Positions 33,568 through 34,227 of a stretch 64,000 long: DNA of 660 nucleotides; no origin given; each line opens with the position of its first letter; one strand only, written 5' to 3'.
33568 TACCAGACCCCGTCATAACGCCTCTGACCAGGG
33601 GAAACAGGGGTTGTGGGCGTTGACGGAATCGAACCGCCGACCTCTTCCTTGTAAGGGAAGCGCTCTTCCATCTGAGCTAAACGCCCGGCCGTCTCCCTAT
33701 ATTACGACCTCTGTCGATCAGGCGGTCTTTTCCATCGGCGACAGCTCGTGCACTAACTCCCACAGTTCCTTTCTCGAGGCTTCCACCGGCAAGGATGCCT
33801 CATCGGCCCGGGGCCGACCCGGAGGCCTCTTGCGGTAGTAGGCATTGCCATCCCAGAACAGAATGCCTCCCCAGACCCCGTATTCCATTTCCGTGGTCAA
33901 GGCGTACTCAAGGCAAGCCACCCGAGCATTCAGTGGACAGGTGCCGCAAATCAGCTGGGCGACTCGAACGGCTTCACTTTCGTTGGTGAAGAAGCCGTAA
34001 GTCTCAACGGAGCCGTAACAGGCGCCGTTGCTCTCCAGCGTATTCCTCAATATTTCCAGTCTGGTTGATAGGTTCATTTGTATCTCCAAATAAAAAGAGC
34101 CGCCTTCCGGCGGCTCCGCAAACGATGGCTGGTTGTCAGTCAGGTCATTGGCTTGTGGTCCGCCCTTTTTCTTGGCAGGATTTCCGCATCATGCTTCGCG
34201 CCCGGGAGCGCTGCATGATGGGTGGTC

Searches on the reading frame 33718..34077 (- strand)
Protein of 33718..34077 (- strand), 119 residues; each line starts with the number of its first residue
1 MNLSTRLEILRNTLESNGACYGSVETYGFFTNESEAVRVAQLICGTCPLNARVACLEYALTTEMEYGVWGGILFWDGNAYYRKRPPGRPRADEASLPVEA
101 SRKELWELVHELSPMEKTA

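Call 82: find_encoding_contigs(protein=window:33718-34077:-, flank=10000, max_places=6)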
Protein window:33718-34077:- (119 aa): 1 contig read that carries it; 1 place shown.
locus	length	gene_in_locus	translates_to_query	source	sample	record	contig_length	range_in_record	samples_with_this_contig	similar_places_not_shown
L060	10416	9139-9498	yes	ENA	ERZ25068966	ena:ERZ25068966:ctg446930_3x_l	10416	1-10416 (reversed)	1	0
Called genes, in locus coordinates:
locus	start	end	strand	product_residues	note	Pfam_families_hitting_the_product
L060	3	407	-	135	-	?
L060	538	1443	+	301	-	PF00106:adh_short (weak), PF01073:3Beta_HSD, PF01370:Epimerase, PF02719:Polysacc_synt_2, PF04321:RmlD_sub_bind, PF07993:NAD_binding_4 (faint), PF13460:NAD_binding_10, PF16363:GDP_Man_Dehyd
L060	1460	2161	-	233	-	PF01996:F420_ligase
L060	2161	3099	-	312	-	PF01933:CofD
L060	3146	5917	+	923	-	PF13641:Glyco_tranf_2_3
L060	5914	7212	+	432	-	PF18986:DUF5719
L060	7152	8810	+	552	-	PF00342:PGI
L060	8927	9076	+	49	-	-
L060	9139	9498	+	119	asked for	PF02467:Whib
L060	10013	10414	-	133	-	?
